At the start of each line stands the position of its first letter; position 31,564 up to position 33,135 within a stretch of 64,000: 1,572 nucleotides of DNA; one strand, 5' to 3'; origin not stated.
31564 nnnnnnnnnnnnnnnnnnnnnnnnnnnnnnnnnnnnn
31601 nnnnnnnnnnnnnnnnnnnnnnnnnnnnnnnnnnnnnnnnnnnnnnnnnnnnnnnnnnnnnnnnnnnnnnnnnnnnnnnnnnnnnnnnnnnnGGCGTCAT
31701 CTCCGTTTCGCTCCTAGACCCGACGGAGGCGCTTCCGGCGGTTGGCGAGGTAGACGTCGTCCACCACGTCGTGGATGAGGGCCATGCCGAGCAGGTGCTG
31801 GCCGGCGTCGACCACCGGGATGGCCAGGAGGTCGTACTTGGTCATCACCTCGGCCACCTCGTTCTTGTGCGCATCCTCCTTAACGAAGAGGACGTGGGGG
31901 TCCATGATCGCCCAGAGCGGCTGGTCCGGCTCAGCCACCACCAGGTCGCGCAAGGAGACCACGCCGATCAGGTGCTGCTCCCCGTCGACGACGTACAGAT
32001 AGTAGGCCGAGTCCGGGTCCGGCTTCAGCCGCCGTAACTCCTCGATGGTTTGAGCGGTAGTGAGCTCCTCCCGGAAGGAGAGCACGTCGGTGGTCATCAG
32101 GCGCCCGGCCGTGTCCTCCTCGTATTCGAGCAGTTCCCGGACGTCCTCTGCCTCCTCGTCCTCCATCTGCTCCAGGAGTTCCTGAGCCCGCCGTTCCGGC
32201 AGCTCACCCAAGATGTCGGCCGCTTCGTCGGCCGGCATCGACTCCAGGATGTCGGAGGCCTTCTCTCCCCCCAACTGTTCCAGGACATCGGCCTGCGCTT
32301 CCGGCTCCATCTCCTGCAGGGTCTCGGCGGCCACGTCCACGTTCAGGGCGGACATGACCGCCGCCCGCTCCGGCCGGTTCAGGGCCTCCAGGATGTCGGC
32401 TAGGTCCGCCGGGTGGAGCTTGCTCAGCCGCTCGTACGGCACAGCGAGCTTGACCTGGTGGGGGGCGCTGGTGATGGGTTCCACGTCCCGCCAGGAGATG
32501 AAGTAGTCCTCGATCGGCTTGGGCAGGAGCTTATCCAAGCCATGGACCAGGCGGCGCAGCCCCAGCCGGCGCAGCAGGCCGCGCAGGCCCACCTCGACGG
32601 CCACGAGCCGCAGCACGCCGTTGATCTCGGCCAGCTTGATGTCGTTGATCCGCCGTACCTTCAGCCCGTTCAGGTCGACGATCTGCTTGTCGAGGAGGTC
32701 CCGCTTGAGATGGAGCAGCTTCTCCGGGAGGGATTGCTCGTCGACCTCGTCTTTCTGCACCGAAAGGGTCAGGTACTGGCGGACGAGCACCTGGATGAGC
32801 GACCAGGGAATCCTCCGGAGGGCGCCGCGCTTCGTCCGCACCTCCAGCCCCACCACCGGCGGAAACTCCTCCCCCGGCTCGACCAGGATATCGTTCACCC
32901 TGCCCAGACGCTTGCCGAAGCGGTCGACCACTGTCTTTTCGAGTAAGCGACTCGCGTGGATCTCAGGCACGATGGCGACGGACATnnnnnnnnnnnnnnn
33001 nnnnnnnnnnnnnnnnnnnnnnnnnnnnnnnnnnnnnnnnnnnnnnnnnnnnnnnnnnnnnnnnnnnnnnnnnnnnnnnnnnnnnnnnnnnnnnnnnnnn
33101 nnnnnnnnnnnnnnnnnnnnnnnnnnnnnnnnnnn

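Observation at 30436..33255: NRAMP transporter co-transcribed with a channel-less MgtE-N/CBS protein behind a long terminator-ended leader (candidate riboswitch or attenuator of unknown class)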

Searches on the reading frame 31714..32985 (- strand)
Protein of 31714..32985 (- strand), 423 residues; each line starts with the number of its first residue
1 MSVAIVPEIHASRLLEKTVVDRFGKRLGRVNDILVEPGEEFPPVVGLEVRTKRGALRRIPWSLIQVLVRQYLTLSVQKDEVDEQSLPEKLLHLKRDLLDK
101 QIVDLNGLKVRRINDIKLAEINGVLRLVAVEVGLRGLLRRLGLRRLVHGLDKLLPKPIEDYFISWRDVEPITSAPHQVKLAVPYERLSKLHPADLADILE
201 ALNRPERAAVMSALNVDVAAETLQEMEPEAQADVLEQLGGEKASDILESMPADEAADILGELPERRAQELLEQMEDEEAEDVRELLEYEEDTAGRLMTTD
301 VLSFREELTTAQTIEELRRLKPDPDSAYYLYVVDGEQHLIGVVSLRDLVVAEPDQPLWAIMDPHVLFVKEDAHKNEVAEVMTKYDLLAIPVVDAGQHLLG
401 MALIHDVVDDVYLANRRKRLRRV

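Call 5: search_protein_families(library=pfam, proteins=[window:31714-32985:-])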
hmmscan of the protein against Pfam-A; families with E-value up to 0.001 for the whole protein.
window:31714-32985:- (423 aa): 4 families
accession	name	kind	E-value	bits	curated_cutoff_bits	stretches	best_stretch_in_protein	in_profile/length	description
PF03448.22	MgtE_N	-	2.4e-28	99.1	25.9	1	190-291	1-102/102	MgtE intracellular N domain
PF00571.33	CBS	-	1.7e-15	57.5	24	2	294-351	2-54/57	CBS domain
PF05239.21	PRC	-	2.7e-09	37.3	21.2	1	8-78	3-75/78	PRC-barrel domain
PF14841.11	FliG_M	-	1.7e-07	31.8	25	0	208-237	17-46/76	FliG middle domain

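Call 11: find_homologous_proteins(query=window:31714-32985:-)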
Query window:31714-32985:- (423 aa): 5651 proteins with E <= 0.001 among 8000 candidates; the best 120 are listed.
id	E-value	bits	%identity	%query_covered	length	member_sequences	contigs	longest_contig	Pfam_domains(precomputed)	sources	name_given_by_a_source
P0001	1.9e-265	898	100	100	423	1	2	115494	PF14841.12,PF00571.34,PF05239.22,PF03448.23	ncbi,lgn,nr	ncbi:MAG: CBS domain-containing protein [Bacillota bacterium]|nr:CBS domain-containing protein [Baci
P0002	4.9e-240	815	91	100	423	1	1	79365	PF14841.12,PF00571.34,PF05239.22,PF03448.23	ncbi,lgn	ncbi:MAG: magnesium transporter [Betaproteobacteria bacterium]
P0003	6.5e-237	804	88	100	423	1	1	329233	PF14841.12,PF00571.34,PF05239.22,PF03448.23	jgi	jgi:CBS domain-containing protein/sporulation protein YlmC with PRC-barrel domain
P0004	3.4e-233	792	89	99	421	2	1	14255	PF14841.12,PF00571.34,PF05239.22,PF03448.23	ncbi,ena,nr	ncbi:MAG TPA: CBS domain-containing protein [Firmicutes bacterium]|nr:CBS domain-containing protein 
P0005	3.1e-230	782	87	99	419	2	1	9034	PF14841.12,PF00571.34,PF05239.22,PF03448.23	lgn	-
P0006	3.1e-222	756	85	98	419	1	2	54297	PF14841.12,PF00571.34,PF05239.22,PF03448.23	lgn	-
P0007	2.5e-220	750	84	99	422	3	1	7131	PF14841.12,PF00571.34,PF05239.22,PF03448.23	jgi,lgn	jgi:CBS domain-containing protein/sporulation protein YlmC with PRC-barrel domain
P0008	9.4e-216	735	83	99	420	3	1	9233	PF14841.12,PF00571.34,PF05239.22,PF03448.23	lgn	-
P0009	8.8e-208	708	81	97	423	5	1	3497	PF14841.12,PF00571.34,PF05239.22,PF03448.23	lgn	-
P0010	7.4e-167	574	66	99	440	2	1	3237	PF14841.12,PF00571.34,PF05239.22,PF03448.23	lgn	-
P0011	7.0e-134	465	57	97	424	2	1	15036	PF14841.12,PF00571.34,PF05239.22,PF03448.23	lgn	-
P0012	3.1e-132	460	56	99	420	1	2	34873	PF00571.34,PF05239.22,PF03448.23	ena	-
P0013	6.3e-131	455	57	99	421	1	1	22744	PF00571.34,PF05239.22,PF03448.23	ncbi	ncbi:MAG: magnesium transporter [Bacteroidota bacterium]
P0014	1.0e-130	455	57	99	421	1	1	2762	PF00571.34,PF05239.22,PF03448.23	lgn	-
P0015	1.2e-130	454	57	99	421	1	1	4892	PF00571.34,PF05239.22,PF03448.23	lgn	-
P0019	5.9e-129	449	54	99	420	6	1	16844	PF14841.12,PF00571.34,PF05239.22,PF03448.23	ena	-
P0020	3.5e-128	446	53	99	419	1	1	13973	PF00571.34,PF05239.22,PF03448.23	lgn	-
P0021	2.3e-127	444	54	99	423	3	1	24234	PF14841.12,PF00571.34,PF05239.22,PF03448.23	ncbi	ncbi:MAG: magnesium transporter [Bacillota bacterium]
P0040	9.6e-105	369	45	97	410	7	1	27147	PF00571.34,PF05239.22,PF03448.23,PF01706.22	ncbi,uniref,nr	ncbi:CBS domain-containing protein [Mahella sp.]|uniref:magnesium transporter n=1 Tax=Mahella sp. Ta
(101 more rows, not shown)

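Call 12: find_encoding_contigs(protein=P0002, flank=3000, max_places=2)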
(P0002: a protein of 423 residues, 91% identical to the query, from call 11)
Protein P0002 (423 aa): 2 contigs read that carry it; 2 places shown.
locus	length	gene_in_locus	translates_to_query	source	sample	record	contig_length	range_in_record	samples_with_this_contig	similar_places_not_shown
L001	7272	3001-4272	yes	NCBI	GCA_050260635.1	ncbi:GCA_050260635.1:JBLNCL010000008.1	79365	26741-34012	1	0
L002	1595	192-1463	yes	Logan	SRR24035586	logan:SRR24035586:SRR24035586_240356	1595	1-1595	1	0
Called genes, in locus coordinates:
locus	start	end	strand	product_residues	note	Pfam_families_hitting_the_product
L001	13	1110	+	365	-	PF13191:AAA_16 (faint), PF24883:NPHP3_N (faint), PF00004:AAA (faint), PF00910:RNA_helicase (faint), PF01695:IstB_IS21 (faint), PF03266:NTPase_1 (faint), PF03308:MeaB (faint), PF05729:NACHT (faint), +7 more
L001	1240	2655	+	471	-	PF02585:PIG-L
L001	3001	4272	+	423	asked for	PF05239:PRC (faint), PF14841:FliG_M (faint), PF03448:MgtE_N, PF00571:CBS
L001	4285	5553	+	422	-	PF01566:Nramp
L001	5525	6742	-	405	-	PF01266:DAO (faint), PF01494:FAD_binding_3 (faint), PF12831:FAD_oxidored (weak)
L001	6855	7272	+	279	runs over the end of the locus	PF02645:DegV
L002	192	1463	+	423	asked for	PF05239:PRC (faint), PF14841:FliG_M (faint), PF03448:MgtE_N, PF00571:CBS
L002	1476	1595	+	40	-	?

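Call 13: find_encoding_contigs(protein=P0003, flank=3000, max_places=2)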
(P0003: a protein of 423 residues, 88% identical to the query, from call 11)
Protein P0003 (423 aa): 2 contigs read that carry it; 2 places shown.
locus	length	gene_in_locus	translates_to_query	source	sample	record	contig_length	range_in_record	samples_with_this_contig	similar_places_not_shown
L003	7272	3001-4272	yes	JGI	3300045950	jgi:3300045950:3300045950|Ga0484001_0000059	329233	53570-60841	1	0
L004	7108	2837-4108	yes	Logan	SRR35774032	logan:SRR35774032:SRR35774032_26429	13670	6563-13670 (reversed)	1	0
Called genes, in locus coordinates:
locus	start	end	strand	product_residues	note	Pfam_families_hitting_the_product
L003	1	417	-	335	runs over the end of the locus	PF02885:Glycos_trans_3N, PF00591:Glycos_transf_3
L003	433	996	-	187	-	PF00117:GATase, PF07722:Peptidase_C26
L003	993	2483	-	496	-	PF04715:, PF00425:Chorismate_bind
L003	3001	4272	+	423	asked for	PF05239:PRC (faint), PF14841:FliG_M (faint), PF03448:MgtE_N, PF00571:CBS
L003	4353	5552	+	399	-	PF01566:Nramp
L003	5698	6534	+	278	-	PF02645:DegV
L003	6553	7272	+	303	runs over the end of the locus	PF00892:EamA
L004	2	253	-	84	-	?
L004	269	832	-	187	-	PF00117:GATase, PF07722:Peptidase_C26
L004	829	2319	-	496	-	PF04715:, PF00425:Chorismate_bind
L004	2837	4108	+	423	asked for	PF05239:PRC (faint), PF14841:FliG_M (faint), PF03448:MgtE_N, PF00571:CBS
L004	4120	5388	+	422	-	PF01566:Nramp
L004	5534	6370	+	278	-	PF02645:DegV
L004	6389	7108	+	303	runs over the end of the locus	PF00892:EamA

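Call 14: find_encoding_contigs(protein=P0004, flank=3000, max_places=2)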
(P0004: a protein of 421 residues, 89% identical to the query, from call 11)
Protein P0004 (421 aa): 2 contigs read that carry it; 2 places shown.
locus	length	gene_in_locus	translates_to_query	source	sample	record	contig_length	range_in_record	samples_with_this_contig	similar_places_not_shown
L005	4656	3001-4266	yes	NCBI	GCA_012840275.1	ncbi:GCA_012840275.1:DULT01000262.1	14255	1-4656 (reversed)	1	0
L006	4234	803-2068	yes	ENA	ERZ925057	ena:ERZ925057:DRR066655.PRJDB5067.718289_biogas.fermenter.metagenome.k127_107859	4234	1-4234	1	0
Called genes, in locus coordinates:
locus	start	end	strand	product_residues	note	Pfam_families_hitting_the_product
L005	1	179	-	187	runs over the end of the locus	PF00117:GATase, PF07722:Peptidase_C26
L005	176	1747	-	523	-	PF04715:, PF00425:Chorismate_bind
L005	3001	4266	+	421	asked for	PF05239:PRC (faint), PF14841:FliG_M (faint), PF03448:MgtE_N, PF00571:CBS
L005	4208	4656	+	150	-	PF01566:Nramp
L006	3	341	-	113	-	?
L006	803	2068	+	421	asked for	PF05239:PRC (faint), PF14841:FliG_M (faint), PF03448:MgtE_N, PF00571:CBS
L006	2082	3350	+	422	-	PF01566:Nramp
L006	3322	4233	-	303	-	?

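Call 16: find_encoding_contigs(protein=P0006, flank=3000, max_places=1)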
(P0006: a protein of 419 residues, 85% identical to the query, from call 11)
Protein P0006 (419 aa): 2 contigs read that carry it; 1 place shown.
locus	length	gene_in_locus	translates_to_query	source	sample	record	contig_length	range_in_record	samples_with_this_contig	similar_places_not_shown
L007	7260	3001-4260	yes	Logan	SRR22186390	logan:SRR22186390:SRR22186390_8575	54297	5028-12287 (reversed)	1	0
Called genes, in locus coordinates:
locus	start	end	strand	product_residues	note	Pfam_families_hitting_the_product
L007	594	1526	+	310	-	PF00753:Lactamase_B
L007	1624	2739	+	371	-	PF02367:TsaE (faint), PF03308:MeaB (faint), PF13086:AAA_11 (faint), PF13245:AAA_19 (faint), PF13401:AAA_22 (faint), PF13604:AAA_30 (faint), PF20720:nSTAND3 (faint), PF13191:AAA_16 (weak), +12 more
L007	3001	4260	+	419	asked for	PF05239:PRC (weak), PF03448:MgtE_N, PF14841:FliG_M (faint), PF00571:CBS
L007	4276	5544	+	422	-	PF01566:Nramp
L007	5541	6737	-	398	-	PF01266:DAO (faint), PF01494:FAD_binding_3, PF07992:Pyr_redox_2 (faint), PF12831:FAD_oxidored, PF13738:Pyr_redox_3 (faint)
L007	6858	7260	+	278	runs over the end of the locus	PF02645:DegV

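Call 17: find_encoding_contigs(protein=P0008, flank=3000, max_places=1)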
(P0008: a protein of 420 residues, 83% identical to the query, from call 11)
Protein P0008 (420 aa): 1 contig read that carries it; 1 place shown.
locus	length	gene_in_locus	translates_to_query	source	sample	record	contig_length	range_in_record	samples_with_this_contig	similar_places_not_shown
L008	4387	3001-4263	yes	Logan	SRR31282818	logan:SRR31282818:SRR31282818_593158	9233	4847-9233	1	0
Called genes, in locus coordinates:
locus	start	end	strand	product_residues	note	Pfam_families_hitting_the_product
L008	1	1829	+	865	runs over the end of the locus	PF02743:dCache_1, PF00672:HAMP, PF00015:MCPsignal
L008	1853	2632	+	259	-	PF12849:PBP_like_2, PF12727:PBP_like (weak)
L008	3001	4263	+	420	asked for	PF05239:PRC (weak), PF03448:MgtE_N, PF14841:FliG_M (faint), PF00571:CBS (weak)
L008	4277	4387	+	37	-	?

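Call 18: find_encoding_contigs(protein=P0010, flank=3000, max_places=1)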
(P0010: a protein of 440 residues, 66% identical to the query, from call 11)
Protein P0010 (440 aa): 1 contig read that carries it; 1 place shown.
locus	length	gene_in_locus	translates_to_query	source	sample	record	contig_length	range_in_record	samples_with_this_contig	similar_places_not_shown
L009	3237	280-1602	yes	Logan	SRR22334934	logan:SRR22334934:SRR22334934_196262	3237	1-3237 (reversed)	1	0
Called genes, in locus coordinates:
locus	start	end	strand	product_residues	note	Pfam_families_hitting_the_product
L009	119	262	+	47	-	-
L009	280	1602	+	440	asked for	PF05239:PRC, PF03448:MgtE_N, PF14841:FliG_M (faint), PF00571:CBS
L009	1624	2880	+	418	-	PF01566:Nramp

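Call 19: find_encoding_contigs(protein=P0011, flank=3000, max_places=1)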
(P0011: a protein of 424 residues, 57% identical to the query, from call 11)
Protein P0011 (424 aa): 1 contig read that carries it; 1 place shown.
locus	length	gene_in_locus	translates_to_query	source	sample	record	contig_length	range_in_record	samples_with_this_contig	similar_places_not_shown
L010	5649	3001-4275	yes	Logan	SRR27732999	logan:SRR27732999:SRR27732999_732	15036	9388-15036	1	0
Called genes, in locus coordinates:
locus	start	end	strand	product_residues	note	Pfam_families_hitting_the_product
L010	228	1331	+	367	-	PF07454:SpoIIP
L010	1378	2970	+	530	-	PF03023:MurJ, PF13440:Polysacc_synt_3 (weak), PF01554:MatE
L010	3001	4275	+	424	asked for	PF05239:PRC (faint), PF03448:MgtE_N, PF14841:FliG_M (faint), PF00571:CBS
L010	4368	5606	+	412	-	PF01566:Nramp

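Call 22: find_related_loci(query=A3, collection=genome_contigs, flank=2000)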
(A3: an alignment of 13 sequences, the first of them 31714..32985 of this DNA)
Query A3 (423 aa) in genome_contigs; peptide patterns used: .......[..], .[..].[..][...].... (x = any residue, [..] = any of these).
287 stretches matched a pattern; 241 encode a relative of the query (tblastn E <= 1e-3); the best 80 are kept; 80 distinct loci.
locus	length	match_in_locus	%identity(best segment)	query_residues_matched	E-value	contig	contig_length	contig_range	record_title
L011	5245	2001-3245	91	1-415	0e+0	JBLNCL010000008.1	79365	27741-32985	MAG: Betaproteobacteria bacterium isolate MAG126 PRJNA950955_bin33_renamed_7, whole genome shotgun sequence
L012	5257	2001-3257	57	3-422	8e-124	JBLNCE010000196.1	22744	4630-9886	MAG: Bacteroidota bacterium isolate MAG133 PRJNA950955_bin4_renamed_195, whole genome shotgun sequence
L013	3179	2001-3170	58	2-393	1e-124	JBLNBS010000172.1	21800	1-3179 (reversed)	MAG: Patescibacteria group bacterium isolate MAG145 PRJNA950955_bin7_renamed_171, whole genome shotgun sequence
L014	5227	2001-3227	57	4-412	2e-126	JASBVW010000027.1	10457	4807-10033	MAG: Bacillota bacterium isolate Bu80 NODE_3600_length_10457_cov_4.537493, whole genome shotgun sequence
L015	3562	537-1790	54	3-422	3e-126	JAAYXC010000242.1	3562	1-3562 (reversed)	MAG: Bacillota bacterium isolate AS02xzSISU_37 30569_AS02, whole genome shotgun sequence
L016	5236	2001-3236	47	10-423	2e-107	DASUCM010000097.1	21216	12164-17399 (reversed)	MAG TPA_asm: Candidatus Limnocylindria bacterium isolate SMAG_U1296 k141_44842, whole genome shotgun sequence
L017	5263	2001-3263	44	1-423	6e-104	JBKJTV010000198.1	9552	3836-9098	MAG: Candidatus Limnocylindria bacterium isolate ant_bin.637 S1Ck117_1364349_flag_1_multi_12.0000_len_9552, whole genome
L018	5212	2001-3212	46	12-422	2e-99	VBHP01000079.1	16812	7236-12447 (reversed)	MAG: Chloroflexi bacterium isolate CF_107 14_1009_16_30cm_scaffold_5521, whole genome shotgun sequence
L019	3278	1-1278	41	2-422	5e-97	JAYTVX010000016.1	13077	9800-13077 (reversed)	MAG: Bacteroidales bacterium isolate GFS_5746 GFS_5746_15, whole genome shotgun sequence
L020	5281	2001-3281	41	1-422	7e-96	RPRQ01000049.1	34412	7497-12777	MAG: Bacteroidales bacterium isolate metabat2.99 metabat2.99_Contig_985276, whole genome shotgun sequence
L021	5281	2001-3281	52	1-418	4e-111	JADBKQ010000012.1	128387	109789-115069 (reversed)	MAG: Limnochordaceae bacterium isolate Bu26 bin.26_contig12, whole genome shotgun sequence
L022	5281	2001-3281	40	1-422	2e-93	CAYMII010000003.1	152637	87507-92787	MAG TPA_asm: uncultured Rikenellaceae bacterium isolate SRP220891_co4_292 genome assembly, contig: NODE_92_length_152637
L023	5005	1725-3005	39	1-422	1e-92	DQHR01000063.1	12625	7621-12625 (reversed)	MAG TPA_asm: Bacteroidales bacterium isolate UBA8529 contig_783717, whole genome shotgun sequence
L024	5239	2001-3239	42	9-418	7e-91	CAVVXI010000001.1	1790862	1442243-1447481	MAG: uncultured Bacteroidales bacterium isolate MFD05442.bin.1.81 genome assembly, contig: contig_2767, whole genome sho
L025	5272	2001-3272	38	3-422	4e-90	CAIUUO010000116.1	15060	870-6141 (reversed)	MAG: uncultured Bacteroidia bacterium isolate Umea3p4_bin-0228 genome assembly, contig: bin-0228:116/304, whole genome s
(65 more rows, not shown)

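Call 26: find_encoding_contigs(protein=P0012, flank=1500, max_places=1)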
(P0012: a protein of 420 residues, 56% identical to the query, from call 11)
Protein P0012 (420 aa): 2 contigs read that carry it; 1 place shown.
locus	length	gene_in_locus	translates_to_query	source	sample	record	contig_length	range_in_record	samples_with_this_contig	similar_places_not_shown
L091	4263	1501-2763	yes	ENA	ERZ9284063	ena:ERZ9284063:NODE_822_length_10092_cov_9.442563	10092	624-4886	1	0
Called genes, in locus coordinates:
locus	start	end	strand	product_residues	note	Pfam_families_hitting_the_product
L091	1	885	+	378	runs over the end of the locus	PF07690:MFS_1, PF12832:MFS_1_like (faint), PF07690:MFS_1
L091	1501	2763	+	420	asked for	PF05239:PRC (weak), PF03448:MgtE_N, PF00571:CBS (weak)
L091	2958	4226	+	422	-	PF01566:Nramp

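Call 27: find_encoding_contigs(protein=P0019, flank=1500, max_places=1)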
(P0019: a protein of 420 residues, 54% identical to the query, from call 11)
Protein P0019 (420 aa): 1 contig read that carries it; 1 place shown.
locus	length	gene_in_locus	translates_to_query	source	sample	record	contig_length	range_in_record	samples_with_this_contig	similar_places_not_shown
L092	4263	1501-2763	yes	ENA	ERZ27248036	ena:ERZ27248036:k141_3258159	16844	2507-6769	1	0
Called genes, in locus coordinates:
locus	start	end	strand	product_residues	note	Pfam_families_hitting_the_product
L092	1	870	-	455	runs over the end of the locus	PF00082:Peptidase_S8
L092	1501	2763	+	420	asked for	PF05239:PRC (faint), PF14841:FliG_M (faint), PF03448:MgtE_N, PF00571:CBS (weak)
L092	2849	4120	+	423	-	PF01566:Nramp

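Call 28: find_encoding_contigs(protein=P0021, flank=1500, max_places=1)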
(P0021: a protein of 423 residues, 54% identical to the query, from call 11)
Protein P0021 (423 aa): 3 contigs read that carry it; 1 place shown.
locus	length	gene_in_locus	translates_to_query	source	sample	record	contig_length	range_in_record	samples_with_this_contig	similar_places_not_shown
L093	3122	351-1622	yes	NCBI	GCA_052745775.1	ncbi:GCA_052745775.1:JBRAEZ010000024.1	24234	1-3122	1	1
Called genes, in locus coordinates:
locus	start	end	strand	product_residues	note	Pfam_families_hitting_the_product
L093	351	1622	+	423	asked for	PF05239:PRC, PF03448:MgtE_N, PF14841:FliG_M (faint), PF00571:CBS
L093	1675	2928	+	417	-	PF01566:Nramp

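Call 29: find_encoding_contigs(protein=P0020, flank=1500, max_places=1)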
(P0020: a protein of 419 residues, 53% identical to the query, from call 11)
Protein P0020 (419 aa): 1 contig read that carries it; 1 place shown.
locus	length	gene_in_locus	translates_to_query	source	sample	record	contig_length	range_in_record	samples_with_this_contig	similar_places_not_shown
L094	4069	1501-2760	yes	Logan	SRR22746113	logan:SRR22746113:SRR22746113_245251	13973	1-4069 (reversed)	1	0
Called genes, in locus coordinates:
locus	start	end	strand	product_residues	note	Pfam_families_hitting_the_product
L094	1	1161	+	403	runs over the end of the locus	PF01966:HD, PF13286:HD_assoc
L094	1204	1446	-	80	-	-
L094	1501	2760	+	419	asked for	PF05239:PRC (faint), PF03448:MgtE_N, PF00571:CBS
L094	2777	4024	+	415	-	PF01566:Nramp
